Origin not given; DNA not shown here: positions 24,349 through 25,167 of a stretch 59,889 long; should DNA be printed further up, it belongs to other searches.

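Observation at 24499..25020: Extremely tryptophan-rich, HTH-less tandem Lrp-like protein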

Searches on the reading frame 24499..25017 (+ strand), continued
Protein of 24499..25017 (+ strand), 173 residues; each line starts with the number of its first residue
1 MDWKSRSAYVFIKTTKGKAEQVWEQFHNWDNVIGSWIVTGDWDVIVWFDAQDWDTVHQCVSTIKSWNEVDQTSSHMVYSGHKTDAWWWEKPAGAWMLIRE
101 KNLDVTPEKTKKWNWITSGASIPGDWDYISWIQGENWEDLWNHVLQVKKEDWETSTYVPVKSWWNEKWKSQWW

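Call 23: fold_search(model_id=the predicted structure, library=pdb)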
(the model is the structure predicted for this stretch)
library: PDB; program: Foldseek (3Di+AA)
matches with E <= 10: 1428; with E <= 0.001: 54
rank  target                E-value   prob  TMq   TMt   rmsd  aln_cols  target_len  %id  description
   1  2e1c_MODEL_1_A        7.1e-06  1.00  0.40  0.47   1.7        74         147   22  Structure of Putative HTH-type transcriptional regulator PH1519/DNA Complex (released 2007-12-04)
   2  4ch7                  1.0e-05  1.00  0.67  0.40   7.2       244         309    8  Crystal structure of the siroheme decarboxylase NirDL (released 2014-07-30)
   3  4m06_B                2.0e-05  1.00  0.51  0.40   6.4       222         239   11  Crystal Structure of Mutant Chlorite Dismutase from Candidatus Nitrospira defluvii W145F in Complex with Cyanide (released 2014-01-15)
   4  1ri7                  2.4e-05  1.00  0.40  0.47   1.7        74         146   22  crystal structure of a protein in the LRP/ASNC family from the hyperthermophilic archaeon Pyrococcus sp. OT3 (released 2004-03-09)
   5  4m05_C                2.4e-05  1.00  0.52  0.40   7.0       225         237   10  Crystal Structure of Mutant Chlorite Dismutase from Candidatus Nitrospira defluvii R173E (released 2014-01-15)
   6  2znz_C                2.6e-05  1.00  0.40  0.48   1.6        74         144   22  Crystal structure of FFRP (released 2009-03-17)
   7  4m06_A                3.3e-05  1.00  0.51  0.40   7.1       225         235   10  Crystal Structure of Mutant Chlorite Dismutase from Candidatus Nitrospira defluvii W145F in Complex with Cyanide (released 2014-01-15)
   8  4m08_A                3.9e-05  1.00  0.53  0.41   6.4       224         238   10  Crystal Structure of Mutant Chlorite Dismutase from Candidatus Nitrospira defluvii W145V (released 2014-01-15)
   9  4czc                  4.2e-05  1.00  0.63  0.38   7.8       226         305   11  Crystal structure of the siroheme decarboxylase NirDL in co-complex with iron-uroporphyrin III analogue (released 2014-07-30)
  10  9w4w                  4.7e-05  1.00  0.40  0.46   1.8        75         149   17  Structure of transcription factor in complex with L-Ile (released 2026-03-25)
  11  3nn4_A                4.7e-05  1.00  0.51  0.39   7.1       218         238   10  Structure of chlorite dismutase from Candidatus Nitrospira defluvii R173K mutant (released 2010-07-28)
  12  2cyy                  5.0e-05  1.00  0.40  0.46   1.7        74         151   22  Crystal structure of PH1519 from Pyrococcus horikosii OT3 (released 2006-09-19)
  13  4m09_A                5.3e-05  1.00  0.52  0.40   7.1       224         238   10  Crystal Structure of Mutant Chlorite Dismutase from Candidatus Nitrospira defluvii W146Y R173Q (released 2014-01-15)
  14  9mhq_B                6.4e-05  1.00  0.47  0.39   7.3       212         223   10  G169V variant of Streptomyces coelicolor coproheme decarboxylase in complex with Monovinyl, Monopropionate Deuteroheme (released 2025-10-22)
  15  2e1a_A                6.8e-05  1.00  0.39  0.87   1.3        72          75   24  crystal structure of FFRP-DM1 (released 2007-09-18)
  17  2cvi_A                7.6e-05  1.00  0.39  0.78   1.3        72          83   24  Crystal structure of hypothetical protein PHS023 from Pyrococcus horikoshii (released 2006-06-03)
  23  2zbc_A                1.2e-04  1.00  0.38  0.77   1.3        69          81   29  Crystal structure of STS042, a stand-alone RAM module protein, from hyperthermophilic archaeon Sulfolobus tokodaii str (released 2008-03-11)
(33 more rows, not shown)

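Call 25: find_related_loci(query=A1, collection=genome_contigs, flank=10000)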
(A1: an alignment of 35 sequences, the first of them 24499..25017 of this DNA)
Query A1 (173 aa) in genome_contigs; peptide patterns used: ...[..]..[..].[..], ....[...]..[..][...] (x = any residue, [..] = any of these).
134 stretches matched a pattern; 57 encode a relative of the query (tblastn E <= 1e-3); 56 distinct loci.
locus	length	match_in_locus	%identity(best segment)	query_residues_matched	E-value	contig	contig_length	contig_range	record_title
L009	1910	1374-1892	96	1-173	1e-111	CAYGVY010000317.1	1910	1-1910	MAG TPA_asm: uncultured Thermoplasmatales archaeon isolate ERP119294_co4_107 genome assembly, contig: NODE_123129_length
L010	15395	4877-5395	92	1-173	4e-103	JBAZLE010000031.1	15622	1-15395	MAG: Thermoplasmatota archaeon isolate SO_2017_LW4_160 scaffold_5398_c1_LW137-91_2017, whole genome shotgun sequence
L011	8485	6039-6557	76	1-173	3e-86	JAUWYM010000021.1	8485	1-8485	MAG: Thermoplasmatota archaeon isolate CSMAG_2710 CSMAG_2710_k141_1063193_length_8485_cov_6.0000, whole genome shotgun s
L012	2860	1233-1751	75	1-173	7e-88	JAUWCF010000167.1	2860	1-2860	MAG: Thermoplasmatota archaeon isolate CSMAG_2131 CSMAG_2131_k141_1194552_length_2860_cov_17.7021, whole genome shotgun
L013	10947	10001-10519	73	1-173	5e-85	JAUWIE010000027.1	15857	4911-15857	MAG: Thermoplasmatota archaeon isolate CSMAG_2286 CSMAG_2286_k141_25880_length_15857_cov_9.9874, whole genome shotgun se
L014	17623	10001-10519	72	1-173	1e-84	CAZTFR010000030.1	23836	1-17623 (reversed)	MAG TPA_asm: uncultured Thermoplasmatales archaeon isolate SRP141376_co1_12 genome assembly, contig: NODE_4645_length_23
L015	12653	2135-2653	72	1-173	5e-83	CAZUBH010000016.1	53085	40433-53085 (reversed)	MAG TPA_asm: uncultured Thermoplasmatales archaeon isolate SRP141376_co1_301 genome assembly, contig: NODE_1587_length_5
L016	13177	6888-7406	68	1-173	6e-83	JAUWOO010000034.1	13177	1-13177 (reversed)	MAG: Thermoplasmatota archaeon isolate CSMAG_2452 CSMAG_2452_k141_381434_length_13177_cov_10.9820, whole genome shotgun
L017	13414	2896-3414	67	1-173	2e-81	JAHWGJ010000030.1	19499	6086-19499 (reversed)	MAG: Thermoplasmata archaeon isolate Hel238.bin11 contig-145_5224, whole genome shotgun sequence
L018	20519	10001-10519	67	1-173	2e-80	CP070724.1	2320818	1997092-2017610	MAG: Thermoplasmatales archaeon isolate bin45 chromosome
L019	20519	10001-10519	68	1-173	3e-80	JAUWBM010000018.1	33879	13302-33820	MAG: Thermoplasmatota archaeon isolate CSMAG_1320 CSMAG_1320_k141_218009_length_33879_cov_16.6392, whole genome shotgun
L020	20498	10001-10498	69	1-166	4e-80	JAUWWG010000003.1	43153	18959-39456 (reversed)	MAG: Thermoplasmatota archaeon isolate CSMAG_2652 CSMAG_2652_k127_421551_length_43153_cov_20.9245, whole genome shotgun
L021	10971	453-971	67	1-173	4e-80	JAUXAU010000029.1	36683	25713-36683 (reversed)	MAG: Thermoplasmatota archaeon isolate CSMAG_2770 CSMAG_2770_k141_765717_length_36683_cov_20.9765, whole genome shotgun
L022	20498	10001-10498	68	1-166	1e-79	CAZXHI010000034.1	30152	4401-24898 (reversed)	MAG TPA_asm: uncultured Thermoplasmatales archaeon isolate SRP185410_co1_277 genome assembly, contig: k141_1448529, whol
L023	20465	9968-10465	69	1-166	2e-79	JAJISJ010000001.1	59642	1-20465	MAG: Thermoplasmatota archaeon isolate bin38 bin38_BA.02.16-18_bin.8.strict_1, whole genome shotgun sequence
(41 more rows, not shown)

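Call 44: search_protein_representatives(alignment_id=A1)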
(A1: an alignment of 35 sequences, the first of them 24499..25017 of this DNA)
Query: 35 sequences, 174 profile positions. Proteins with E-value up to 0.001 (for the whole library): 281; up to 1e-10: 21; up to 1e-30: 11. The best 150 are listed.
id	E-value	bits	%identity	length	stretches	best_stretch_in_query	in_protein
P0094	1.1e-56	207.6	-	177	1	2-173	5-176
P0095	1.1e-54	201.1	-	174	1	1-173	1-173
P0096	5.1e-50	185.9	-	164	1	11-174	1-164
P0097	6.1e-50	185.7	-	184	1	1-173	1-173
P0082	3.5e-46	173.4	-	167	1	1-112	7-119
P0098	1.7e-42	161.4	-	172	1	1-172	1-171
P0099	2.8e-41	157.5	-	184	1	1-172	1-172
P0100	1.0e-38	149.1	-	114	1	1-91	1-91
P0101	2.7e-38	147.8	-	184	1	1-173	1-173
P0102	3.5e-38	147.4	-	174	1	1-171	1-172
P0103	1.8e-31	125.5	-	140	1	2-101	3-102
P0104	2.8e-27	111.9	-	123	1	63-173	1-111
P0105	1.3e-26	109.7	-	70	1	1-69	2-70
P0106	8.9e-25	103.7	-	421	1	1-136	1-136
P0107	4.4e-24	101.5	-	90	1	103-174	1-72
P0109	3.5e-21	92.0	-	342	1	101-173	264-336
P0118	3.6e-10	56.2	-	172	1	15-164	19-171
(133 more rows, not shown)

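Call 49: find_related_loci(query=A3, collection=genome_contigs, flank=10000)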
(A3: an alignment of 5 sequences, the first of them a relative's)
Query A3 (184 aa) in genome_contigs; peptide patterns used: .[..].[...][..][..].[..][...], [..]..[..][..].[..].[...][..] (x = any residue, [..] = any of these).
61 stretches matched a pattern; 16 encode a relative of the query (tblastn E <= 1e-3); 16 distinct loci.
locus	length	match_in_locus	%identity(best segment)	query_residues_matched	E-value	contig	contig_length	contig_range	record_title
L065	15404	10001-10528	64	1-176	7e-74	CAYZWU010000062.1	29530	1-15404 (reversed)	MAG TPA_asm: uncultured Phycisphaerales bacterium isolate binchicken_co147_420 genome assembly, contig: NODE_5374_length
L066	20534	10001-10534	54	1-180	3e-64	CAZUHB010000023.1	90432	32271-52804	MAG TPA_asm: uncultured Phycisphaerales bacterium isolate binchicken_co97_479 genome assembly, contig: NODE_772_length_9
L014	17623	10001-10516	42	1-172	1e-46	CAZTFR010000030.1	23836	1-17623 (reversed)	MAG TPA_asm: uncultured Thermoplasmatales archaeon isolate SRP141376_co1_12 genome assembly, contig: NODE_4645_length_23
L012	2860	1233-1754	41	1-174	4e-46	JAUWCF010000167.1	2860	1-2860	MAG: Thermoplasmatota archaeon isolate CSMAG_2131 CSMAG_2131_k141_1194552_length_2860_cov_17.7021, whole genome shotgun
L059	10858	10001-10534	43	1-178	1e-44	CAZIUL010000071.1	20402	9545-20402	MAG TPA_asm: uncultured Phycisphaerales bacterium isolate SRP077602_co1_433 genome assembly, contig: NODE_7822_length_20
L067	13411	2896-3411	39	1-172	1e-44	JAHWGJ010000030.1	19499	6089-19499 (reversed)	MAG: Thermoplasmata archaeon isolate Hel238.bin11 contig-145_5224, whole genome shotgun sequence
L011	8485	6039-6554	41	1-172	1e-44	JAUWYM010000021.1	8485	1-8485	MAG: Thermoplasmatota archaeon isolate CSMAG_2710 CSMAG_2710_k141_1063193_length_8485_cov_6.0000, whole genome shotgun s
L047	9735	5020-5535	38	1-172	1e-41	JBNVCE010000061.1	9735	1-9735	MAG: Thermoplasmatota archaeon isolate A05DMB23 NODE_61_length_9735_cov_3.218285, whole genome shotgun sequence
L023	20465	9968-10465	37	1-166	1e-41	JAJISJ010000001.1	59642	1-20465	MAG: Thermoplasmatota archaeon isolate bin38 bin38_BA.02.16-18_bin.8.strict_1, whole genome shotgun sequence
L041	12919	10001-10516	36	1-172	4e-40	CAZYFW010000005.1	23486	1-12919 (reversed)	MAG TPA_asm: uncultured Thermoplasmatales archaeon isolate binchicken_co150_735 genome assembly, contig: NODE_4625_lengt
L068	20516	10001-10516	38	1-172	5e-40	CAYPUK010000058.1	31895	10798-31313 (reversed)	MAG TPA_asm: uncultured Thermoplasmatales archaeon isolate SRP067234_co1_39 genome assembly, contig: k99_615066, whole g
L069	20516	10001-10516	38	1-172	9e-40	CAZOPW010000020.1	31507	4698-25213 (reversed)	MAG TPA_asm: uncultured Thermoplasmatales archaeon isolate SRP332253_co1_247 genome assembly, contig: NODE_1964_length_3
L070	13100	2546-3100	36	1-183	8e-39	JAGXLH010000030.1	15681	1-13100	MAG: Thermoplasmatota archaeon isolate GSL_GSL3510_11 NODE_485_length_15681_cov_11.923, whole genome shotgun sequence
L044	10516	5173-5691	35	1-174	9e-38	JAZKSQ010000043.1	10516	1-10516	MAG: Thermoplasmatota archaeon isolate NA-30cm_bin.8 NODE_756_length_10516_cov_8.016442, whole genome shotgun sequence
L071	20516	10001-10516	34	1-172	1e-27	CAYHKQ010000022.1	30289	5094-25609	MAG TPA_asm: uncultured Elusimicrobia bacterium isolate ERP119705_co13_641 genome assembly, contig: NODE_1865_length_302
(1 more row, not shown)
